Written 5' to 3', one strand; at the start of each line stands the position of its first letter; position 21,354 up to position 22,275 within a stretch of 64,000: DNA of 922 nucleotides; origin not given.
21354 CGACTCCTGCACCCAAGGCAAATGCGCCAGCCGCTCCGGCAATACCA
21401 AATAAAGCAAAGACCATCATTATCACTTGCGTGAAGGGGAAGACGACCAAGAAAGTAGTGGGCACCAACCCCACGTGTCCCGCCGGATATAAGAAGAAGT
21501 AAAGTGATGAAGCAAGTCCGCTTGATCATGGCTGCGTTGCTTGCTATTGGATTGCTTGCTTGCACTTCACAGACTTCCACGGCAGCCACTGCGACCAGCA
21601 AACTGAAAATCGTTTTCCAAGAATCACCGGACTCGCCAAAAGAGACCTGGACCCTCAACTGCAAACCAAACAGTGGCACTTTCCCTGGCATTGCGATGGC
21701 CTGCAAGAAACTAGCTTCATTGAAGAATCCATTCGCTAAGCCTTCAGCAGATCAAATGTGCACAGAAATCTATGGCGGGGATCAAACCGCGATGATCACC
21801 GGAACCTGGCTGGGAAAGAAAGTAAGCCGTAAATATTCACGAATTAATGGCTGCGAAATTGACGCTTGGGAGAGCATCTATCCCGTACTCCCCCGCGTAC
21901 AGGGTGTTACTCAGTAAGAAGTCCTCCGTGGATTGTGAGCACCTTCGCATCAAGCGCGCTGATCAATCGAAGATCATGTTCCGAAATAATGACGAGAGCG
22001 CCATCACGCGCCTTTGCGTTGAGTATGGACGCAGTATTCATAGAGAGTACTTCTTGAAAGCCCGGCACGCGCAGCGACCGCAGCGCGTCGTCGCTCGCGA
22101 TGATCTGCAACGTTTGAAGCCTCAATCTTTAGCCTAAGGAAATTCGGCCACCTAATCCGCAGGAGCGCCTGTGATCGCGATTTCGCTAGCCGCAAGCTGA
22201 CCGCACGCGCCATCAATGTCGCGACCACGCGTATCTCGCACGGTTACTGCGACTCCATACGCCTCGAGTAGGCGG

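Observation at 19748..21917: Translationally coupled pair: orphan 584-aa secreted protein plus SSI-family protease-inhibitor lipoprotein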

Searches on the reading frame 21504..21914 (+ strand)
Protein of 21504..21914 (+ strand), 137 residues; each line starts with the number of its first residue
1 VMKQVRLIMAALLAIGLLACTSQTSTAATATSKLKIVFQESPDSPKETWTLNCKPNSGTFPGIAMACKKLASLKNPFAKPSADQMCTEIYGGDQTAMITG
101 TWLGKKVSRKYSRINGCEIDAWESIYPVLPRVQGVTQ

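Call 3: search_protein_families(library=pfam, proteins=[window:21504-21914:+], max_evalue=1)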
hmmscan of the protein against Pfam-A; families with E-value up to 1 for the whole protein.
window:21504-21914:+ (137 aa): 2 families
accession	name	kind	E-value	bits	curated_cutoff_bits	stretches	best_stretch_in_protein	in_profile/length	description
PF00720.22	SSI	-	1e-09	38.7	23.9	1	43-109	18-86/92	Subtilisin inhibitor-like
PF24594.1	DUF7618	-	0.26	11.9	27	1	34-60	63-89/107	Family of unknown function (DUF7618)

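Call 4: search_protein_families(library=ncbifam, proteins=[window:21504-21914:+], max_evalue=1)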
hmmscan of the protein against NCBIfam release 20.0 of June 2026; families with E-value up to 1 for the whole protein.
window:21504-21914:+ (137 aa): 6 families
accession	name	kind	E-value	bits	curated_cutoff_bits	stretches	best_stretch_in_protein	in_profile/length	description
NF009716.0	PRK13244.1-2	subfamily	4.8e-10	39.9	197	1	14-117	19-126/138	protease inhibitor protein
NF009715.0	PRK13244.1-1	equivalog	8e-07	29.1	242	1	43-122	56-137/144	protease inhibitor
NF009717.0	PRK13244.1-3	equivalog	9.7e-05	22.6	292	1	39-119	50-135/147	protease inhibitor protein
NF053819.1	EF0750_LPXTG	subfamily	0.004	17.6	47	1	2-49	1-51/105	EF2685/EF0750 family sortase-dependent surface protein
NF050142.1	PG1828_fam_lipo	equivalog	0.0074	17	50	1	2-32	1-32/59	PG1828 family lipoprotein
NF050124.2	chryseobasin_RiPP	equivalog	0.012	16.2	50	1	2-47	1-46/71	MNIO class RiPP chryseobasin precursor ChrA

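Call 10: find_homologous_proteins(query=window:21504-21914:+)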
Query window:21504-21914:+ (137 aa): 14 proteins with E <= 0.001 among 26 candidates.
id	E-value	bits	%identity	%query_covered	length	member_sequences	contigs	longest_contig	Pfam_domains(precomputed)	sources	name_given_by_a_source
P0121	5.6e-84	297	99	99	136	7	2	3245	PF00720.23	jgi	-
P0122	1.5e-75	270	87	99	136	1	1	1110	PF00720.23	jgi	jgi:hypothetical protein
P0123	9.1e-72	257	83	99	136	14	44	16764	PF00720.23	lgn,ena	-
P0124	8.5e-69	248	79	99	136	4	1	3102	PF00720.23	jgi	-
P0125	2.7e-68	246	79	99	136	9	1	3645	PF00720.23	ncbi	-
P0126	2.6e-67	243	78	99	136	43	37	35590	PF00720.23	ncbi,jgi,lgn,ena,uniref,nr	ncbi:MAG: hypothetical protein F2718_01245 [Actinobacteria bacterium]|uniref:Unannotated protein n=1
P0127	3.1e-66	239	76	99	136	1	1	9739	PF00720.23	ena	-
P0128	2.2e-63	230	71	99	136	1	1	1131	PF00720.23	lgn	-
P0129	1.1e-22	99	46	86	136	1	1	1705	PF00720.23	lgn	-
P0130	5.0e-22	97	41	90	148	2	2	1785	PF00720.23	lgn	-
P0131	8.0e-22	96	39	98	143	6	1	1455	PF00720.23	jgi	jgi:hypothetical protein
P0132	2.5e-20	91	41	95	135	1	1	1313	PF00720.23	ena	-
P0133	1.9e-16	78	43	82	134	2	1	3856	-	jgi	jgi:Subtilisin inhibitor-like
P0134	1.8e-15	75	35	99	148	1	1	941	PF00720.23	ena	-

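Call 18: search_solved_structures(query=A3, max_evalue=1, show_alignments=3)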
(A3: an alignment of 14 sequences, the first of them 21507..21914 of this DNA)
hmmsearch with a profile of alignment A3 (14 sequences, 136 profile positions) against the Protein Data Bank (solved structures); distinct sequences matched with E-value up to 1: 7.
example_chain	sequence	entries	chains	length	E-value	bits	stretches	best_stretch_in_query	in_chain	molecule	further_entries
3sic_I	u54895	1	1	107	9.5e-10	41.8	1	37-120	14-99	STREPTOMYCES SUBTILISIN INHIBITOR (SSI)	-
3ssi_A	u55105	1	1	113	1.9e-09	40.8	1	37-120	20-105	STREPTOMYCES SUBTILISIN INHIBITOR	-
2sic_I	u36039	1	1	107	2.3e-09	40.5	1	37-120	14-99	STREPTOMYCES SUBTILISIN INHIBITOR (SSI)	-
6i0i_A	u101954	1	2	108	7.4e-09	38.9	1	43-119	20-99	Transglutaminase-activating metalloprotease inhibitor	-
2tld_I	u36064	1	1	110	1.6e-08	37.8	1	37-120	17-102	STREPTOMYCES SUBTILISIN INHIBITOR (SSI)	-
5sic_I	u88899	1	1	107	1.7e-08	37.7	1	37-120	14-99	SUBTILISIN INHIBITOR (SSI)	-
4hwx_A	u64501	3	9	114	1.8e-05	27.9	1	42-117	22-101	Neutral proteinase inhibitor ScNPI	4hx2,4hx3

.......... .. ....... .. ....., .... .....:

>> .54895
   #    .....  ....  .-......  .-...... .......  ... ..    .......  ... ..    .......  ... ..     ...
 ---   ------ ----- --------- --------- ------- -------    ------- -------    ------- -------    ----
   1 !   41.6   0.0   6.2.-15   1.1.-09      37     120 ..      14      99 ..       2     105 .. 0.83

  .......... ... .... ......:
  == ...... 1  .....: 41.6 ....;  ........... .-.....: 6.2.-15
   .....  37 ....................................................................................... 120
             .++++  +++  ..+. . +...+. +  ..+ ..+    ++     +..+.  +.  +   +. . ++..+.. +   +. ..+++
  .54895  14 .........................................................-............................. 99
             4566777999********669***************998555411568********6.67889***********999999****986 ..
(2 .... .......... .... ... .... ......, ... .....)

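Call 35: predict_structure(alignment_id=A3)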
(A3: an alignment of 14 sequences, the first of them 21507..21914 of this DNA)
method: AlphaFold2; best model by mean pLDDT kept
length: 136 residues; sequences in the alignment: 14
mean_pLDDT: 79.5   pTM: 0.69
mean pLDDT of the five models: 79.5, 75.8, 74.7, 68.7, 47.2
residues with pLDDT >= 90: 69; 70-90: 33; 50-70: 5; < 50: 29
segments of 3 or more residues with pLDDT < 50: 1-27
pLDDT, mean of each block of 10 residues (from residue 1): 43 44 51 94 95 92 94 88 83 94 93 90 88 52
secondary structure, 60 per line:
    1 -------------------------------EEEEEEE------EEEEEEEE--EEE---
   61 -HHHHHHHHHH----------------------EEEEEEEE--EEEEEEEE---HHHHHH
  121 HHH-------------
elements in order: E32-38 E45-52 E55-57 H62-71 E94-101 E104-111 H115-123

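Call 38: fold_search(model_id=the predicted structure, library=pdb)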
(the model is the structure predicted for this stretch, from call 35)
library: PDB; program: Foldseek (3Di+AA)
matches with E <= 10: 714; with E <= 0.001: 13
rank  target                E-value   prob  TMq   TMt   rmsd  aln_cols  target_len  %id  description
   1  6i0i_A                9.1e-06  1.00  0.47  0.58   5.3       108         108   24  Structure of the streptomyces subtilisin and TAMP inhibitor (SSTI) (released 2019-09-04)
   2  3sic_I                1.5e-05  1.00  0.45  0.56   5.7       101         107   32  MOLECULAR RECOGNITION AT THE ACTIVE SITE OF SUBTILISIN BPN': CRYSTALLOGRAPHIC STUDIES USING GENETICALLY ENGINEERED PRO (released 1994-01-31)
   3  6i0i_B                2.2e-05  1.00  0.49  0.61   5.0       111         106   24  Structure of the streptomyces subtilisin and TAMP inhibitor (SSTI) (released 2019-09-04)
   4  4hwx                  4.0e-05  1.00  0.46  0.53   6.0       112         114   23  Crystal structure of Streptomyces caespitosus sermetstatin (released 2012-12-05)
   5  3ssi                  5.1e-05  1.00  0.45  0.56   5.8       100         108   32  PROTEINASE INHIBITOR SSI (STREPTOMYCES SUBTILISIN, INHIBITOR) FROM STREPTOMYCES ALBOGRISEOLUS (released 1996-08-17)
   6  5sic_I                7.0e-05  1.00  0.45  0.56   5.7       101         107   30  MOLECULAR RECOGNITION AT THE ACTIVE SITE OF SUBTILISIN BPN': CRYSTALLOGRAPHIC STUDIES USING GENETICALLY ENGINEERED PRO (released 1994-01-31)
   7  2tld_I                7.4e-05  1.00  0.47  0.56   5.6       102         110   29  CRYSTAL STRUCTURE OF AN ENGINEERED SUBTILISIN INHIBITOR COMPLEXED WITH BOVINE TRYPSIN (released 1992-07-15)
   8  2sic_I                8.4e-05  1.00  0.43  0.53   5.9        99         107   30  REFINED CRYSTAL STRUCTURE OF THE COMPLEX OF SUBTILISIN BPN' AND STREPTOMYCES SUBTILISIN INHIBITOR AT 1.8 ANGSTROMS RES (released 1993-04-15)
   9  4hx3_B                2.1e-04  1.00  0.47  0.54   5.5       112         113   20  Crystal structure of Streptomyces caespitosus sermetstatin in complex with S. caespitosus snapalysin (released 2012-12-05)
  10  4hx3_J                2.5e-04  1.00  0.41  0.48   5.5       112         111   25  Crystal structure of Streptomyces caespitosus sermetstatin in complex with S. caespitosus snapalysin (released 2012-12-05)
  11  4hx3_F                5.6e-04  1.00  0.45  0.52   5.9       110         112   23  Crystal structure of Streptomyces caespitosus sermetstatin in complex with S. caespitosus snapalysin (released 2012-12-05)
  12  4hx3_D                6.4e-04  1.00  0.46  0.55   6.0       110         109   21  Crystal structure of Streptomyces caespitosus sermetstatin in complex with S. caespitosus snapalysin (released 2012-12-05)
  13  4hx2_D                6.8e-04  1.00  0.45  0.53   5.8       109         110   23  Crystal structure of Streptomyces caespitosus sermetstatin in complex with Bacillus licheniformis subtilisin (released 2012-12-05)
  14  4hx3_H                1.4e-03  1.00  0.45  0.55   6.3       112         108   21  Crystal structure of Streptomyces caespitosus sermetstatin in complex with S. caespitosus snapalysin (released 2012-12-05)
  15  8ct0_G                2.5e-01  0.09  0.17  0.14  14.3       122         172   14  Crystal structure of FAD reductase CtcQ from Kitasatospora aureofaciens in complex with FAD and NAD (released 2023-05-17)
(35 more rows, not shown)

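Call 39: find_encoding_contigs(protein=P0126, flank=8000, max_places=8)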
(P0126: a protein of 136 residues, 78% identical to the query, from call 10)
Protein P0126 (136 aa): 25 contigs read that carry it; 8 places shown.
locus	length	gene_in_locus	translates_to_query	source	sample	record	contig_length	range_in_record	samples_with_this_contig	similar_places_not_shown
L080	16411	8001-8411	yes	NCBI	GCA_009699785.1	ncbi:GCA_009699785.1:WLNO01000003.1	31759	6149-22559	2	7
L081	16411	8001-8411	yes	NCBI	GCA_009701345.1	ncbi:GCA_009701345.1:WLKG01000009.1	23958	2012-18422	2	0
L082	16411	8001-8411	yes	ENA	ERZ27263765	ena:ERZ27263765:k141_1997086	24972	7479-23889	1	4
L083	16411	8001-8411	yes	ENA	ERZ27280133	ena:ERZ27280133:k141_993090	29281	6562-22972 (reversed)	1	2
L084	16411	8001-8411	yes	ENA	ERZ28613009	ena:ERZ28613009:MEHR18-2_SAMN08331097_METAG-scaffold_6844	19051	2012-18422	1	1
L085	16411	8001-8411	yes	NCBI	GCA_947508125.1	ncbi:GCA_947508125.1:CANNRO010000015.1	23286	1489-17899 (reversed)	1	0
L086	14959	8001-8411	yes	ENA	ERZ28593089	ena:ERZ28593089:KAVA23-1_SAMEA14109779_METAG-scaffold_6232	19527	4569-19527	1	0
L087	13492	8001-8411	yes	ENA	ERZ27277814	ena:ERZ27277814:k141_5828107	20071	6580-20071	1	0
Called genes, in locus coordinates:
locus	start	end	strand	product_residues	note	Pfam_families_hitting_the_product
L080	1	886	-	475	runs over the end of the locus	PF00171:Aldedh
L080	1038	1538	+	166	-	PF13404:HTH_AsnC-type, PF13412:HTH_24, PF22482:AsnC_trans_reg_3, PF01037:AsnC_trans_reg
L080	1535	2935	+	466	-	PF00202:Aminotran_3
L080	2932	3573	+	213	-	PF12900:Pyridox_ox_2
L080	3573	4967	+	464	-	PF00890:FAD_binding_2, PF01266:DAO, PF13450:NAD_binding_8 (faint)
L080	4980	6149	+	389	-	PF02771:Acyl-CoA_dh_N, PF02770:Acyl-CoA_dh_M, PF00441:Acyl-CoA_dh_1, PF08028:Acyl-CoA_dh_2 (weak)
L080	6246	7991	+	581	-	-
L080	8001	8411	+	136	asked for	PF00720:SSI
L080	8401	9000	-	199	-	PF02463:SMC_N (faint), PF00005:ABC_tran, PF13476:AAA_23 (faint), PF13304:AAA_21 (faint)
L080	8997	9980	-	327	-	PF01032:FecCD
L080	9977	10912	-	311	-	PF01497:Peripla_BP_2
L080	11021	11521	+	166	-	PF00960:Neocarzinostat (faint)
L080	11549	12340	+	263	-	PF00960:Neocarzinostat (weak)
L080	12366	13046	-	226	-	PF00440:TetR_N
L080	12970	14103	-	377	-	PF04055:Radical_SAM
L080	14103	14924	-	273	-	PF01148:CTP_transf_1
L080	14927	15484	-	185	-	PF01765:RRF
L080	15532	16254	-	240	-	PF00696:AA_kinase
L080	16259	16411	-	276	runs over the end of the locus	PF00889:EF_TS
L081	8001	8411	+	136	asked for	PF00720:SSI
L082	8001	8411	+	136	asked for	PF00720:SSI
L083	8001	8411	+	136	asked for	PF00720:SSI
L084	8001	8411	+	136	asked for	PF00720:SSI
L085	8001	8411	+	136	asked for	PF00720:SSI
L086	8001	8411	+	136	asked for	PF00720:SSI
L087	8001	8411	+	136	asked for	PF00720:SSI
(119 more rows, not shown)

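Call 40: find_encoding_contigs(protein=P0123, flank=6000, max_places=3)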
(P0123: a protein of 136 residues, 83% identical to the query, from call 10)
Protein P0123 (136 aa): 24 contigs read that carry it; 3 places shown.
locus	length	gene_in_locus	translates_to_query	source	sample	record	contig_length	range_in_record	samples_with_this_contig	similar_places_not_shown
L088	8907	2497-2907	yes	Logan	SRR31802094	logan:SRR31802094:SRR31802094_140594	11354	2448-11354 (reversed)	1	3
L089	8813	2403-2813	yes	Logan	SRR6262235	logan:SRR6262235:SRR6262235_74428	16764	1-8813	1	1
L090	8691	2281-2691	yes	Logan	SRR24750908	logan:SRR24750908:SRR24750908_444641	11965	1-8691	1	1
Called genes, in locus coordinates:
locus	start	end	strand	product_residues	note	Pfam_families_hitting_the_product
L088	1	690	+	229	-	?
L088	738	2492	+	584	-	-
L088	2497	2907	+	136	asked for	PF00720:SSI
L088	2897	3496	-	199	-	PF02463:SMC_N (faint), PF00005:ABC_tran, PF13304:AAA_21 (faint)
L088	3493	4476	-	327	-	PF01032:FecCD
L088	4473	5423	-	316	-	PF01497:Peripla_BP_2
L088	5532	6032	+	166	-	PF00960:Neocarzinostat (weak)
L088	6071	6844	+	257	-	-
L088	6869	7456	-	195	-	PF00440:TetR_N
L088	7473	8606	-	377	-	PF04055:Radical_SAM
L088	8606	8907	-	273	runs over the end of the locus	PF01148:CTP_transf_1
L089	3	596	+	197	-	?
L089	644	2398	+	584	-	-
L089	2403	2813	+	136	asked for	PF00720:SSI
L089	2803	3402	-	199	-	PF02463:SMC_N (faint), PF00005:ABC_tran, PF13304:AAA_21 (faint)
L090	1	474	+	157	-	?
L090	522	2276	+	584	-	-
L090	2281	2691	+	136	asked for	PF00720:SSI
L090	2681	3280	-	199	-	PF02463:SMC_N (faint), PF00005:ABC_tran, PF13304:AAA_21 (faint)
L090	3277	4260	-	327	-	PF01032:FecCD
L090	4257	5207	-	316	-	PF01497:Peripla_BP_2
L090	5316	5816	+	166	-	PF00960:Neocarzinostat (weak)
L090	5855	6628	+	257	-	-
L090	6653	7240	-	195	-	PF00440:TetR_N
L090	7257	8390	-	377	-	PF04055:Radical_SAM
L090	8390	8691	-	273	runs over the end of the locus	PF01148:CTP_transf_1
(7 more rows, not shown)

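Call 41: find_encoding_contigs(protein=P0133, flank=6000, max_places=3)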
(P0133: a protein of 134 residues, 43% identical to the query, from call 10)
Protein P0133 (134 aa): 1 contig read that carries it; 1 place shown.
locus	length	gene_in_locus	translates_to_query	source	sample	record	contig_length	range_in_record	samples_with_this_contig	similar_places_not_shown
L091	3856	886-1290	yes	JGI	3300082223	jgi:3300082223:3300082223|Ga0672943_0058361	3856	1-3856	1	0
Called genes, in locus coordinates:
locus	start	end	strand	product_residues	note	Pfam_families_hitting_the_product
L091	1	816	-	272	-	?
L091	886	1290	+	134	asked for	-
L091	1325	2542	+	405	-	PF02222:ATP-grasp (weak), PF02786:CPSase_L_D2 (weak), PF07478:Dala_Dala_lig_C, PF18603:LAL_C2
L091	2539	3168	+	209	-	PF02353:CMAS, PF13489:Methyltransf_23, PF13847:Methyltransf_31, PF08241:Methyltransf_11, PF08242:Methyltransf_12, PF13649:Methyltransf_25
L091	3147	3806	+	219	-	-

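Call 42: find_encoding_contigs(protein=P0130, flank=6000, max_places=3)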
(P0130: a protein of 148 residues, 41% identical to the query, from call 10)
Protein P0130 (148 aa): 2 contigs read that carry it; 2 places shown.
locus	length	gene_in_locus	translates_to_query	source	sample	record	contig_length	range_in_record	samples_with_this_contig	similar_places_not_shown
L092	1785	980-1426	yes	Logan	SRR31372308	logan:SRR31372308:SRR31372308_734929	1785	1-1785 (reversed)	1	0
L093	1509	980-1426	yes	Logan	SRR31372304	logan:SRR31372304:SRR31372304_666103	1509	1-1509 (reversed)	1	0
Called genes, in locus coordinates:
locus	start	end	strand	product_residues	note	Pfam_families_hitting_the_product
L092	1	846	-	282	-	?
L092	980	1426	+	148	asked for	PF00720:SSI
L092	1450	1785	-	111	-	?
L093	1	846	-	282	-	?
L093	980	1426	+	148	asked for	PF00720:SSI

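Call 43: search_protein_representatives(alignment_id=A3)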
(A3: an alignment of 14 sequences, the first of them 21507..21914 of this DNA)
Query: 14 sequences, 136 profile positions. Proteins with E-value up to 0.001 (for the whole library): 2686; up to 1e-10: 1403; up to 1e-30: 107. The best 150 are listed.
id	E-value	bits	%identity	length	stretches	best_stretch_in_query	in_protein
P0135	8.8e-54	197.4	-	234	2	30-133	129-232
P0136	1.1e-53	197.1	-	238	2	26-128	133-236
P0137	1.6e-42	160.9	-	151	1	1-135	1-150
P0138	3.0e-41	156.8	-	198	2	30-130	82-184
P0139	1.6e-40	154.4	-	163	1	8-133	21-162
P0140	1.5e-39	151.2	-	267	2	7-130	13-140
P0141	3.3e-38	146.9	-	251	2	10-133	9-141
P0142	2.5e-37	144.1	-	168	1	20-128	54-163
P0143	5.2e-37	143.0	-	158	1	3-131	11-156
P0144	3.4e-36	140.4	-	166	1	10-134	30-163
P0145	4.5e-36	140.0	-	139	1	3-135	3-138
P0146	5.0e-36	139.8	-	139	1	4-129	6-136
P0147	6.1e-36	139.6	-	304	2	10-135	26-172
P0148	6.8e-36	139.4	-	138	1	10-129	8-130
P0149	1.4e-35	138.4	-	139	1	9-133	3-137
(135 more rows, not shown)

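Call 60: search_protein_families(library=phrogs, proteins=[window:21507-21914:+], max_evalue=0.01)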
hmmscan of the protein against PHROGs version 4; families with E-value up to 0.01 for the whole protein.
window:21507-21914:+ (136 aa): 0 families

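Call 61: search_protein_families(library=padloc, proteins=[window:21507-21914:+], max_evalue=0.01)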
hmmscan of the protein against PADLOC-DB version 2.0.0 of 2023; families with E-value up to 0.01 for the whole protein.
window:21507-21914:+ (136 aa): 0 families

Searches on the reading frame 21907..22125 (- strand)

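Call 3: search_protein_families(library=pfam, proteins=[window:21907-22125:-], max_evalue=1)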
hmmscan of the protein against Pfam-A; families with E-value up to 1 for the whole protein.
window:21907-22125:- (72 aa): 2 families
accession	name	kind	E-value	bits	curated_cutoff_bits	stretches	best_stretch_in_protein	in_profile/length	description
PF18288.6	FAA_hydro_N_2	-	0.051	14.5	25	1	29-59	1-30/78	Fumarylacetoacetase N-terminal domain 2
PF02823.21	ATP-synt_DE_N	-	0.17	12.4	27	1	29-66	14-50/80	ATP synthase, Delta/Epsilon chain, beta-sandwich domain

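Call 4: search_protein_families(library=ncbifam, proteins=[window:21907-22125:-], max_evalue=1)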
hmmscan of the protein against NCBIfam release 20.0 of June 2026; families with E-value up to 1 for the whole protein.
window:21907-22125:- (72 aa): 3 families
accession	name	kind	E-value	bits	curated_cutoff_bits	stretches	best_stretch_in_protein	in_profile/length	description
TIGR03411.1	urea_trans_UrtD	equivalog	0.0054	16.4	304.1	1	21-68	172-218/242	urea ABC transporter ATP-binding protein UrtD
TIGR02673.1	FtsE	equivalog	0.065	12.9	264.85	1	28-68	173-213/214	cell division ATP-binding protein FtsE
TIGR01697.1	PNPH-PUNA-XAPA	subfamily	0.087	12.1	197.1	1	13-50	73-110/247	inosine/guanosine/xanthosine phosphorylase family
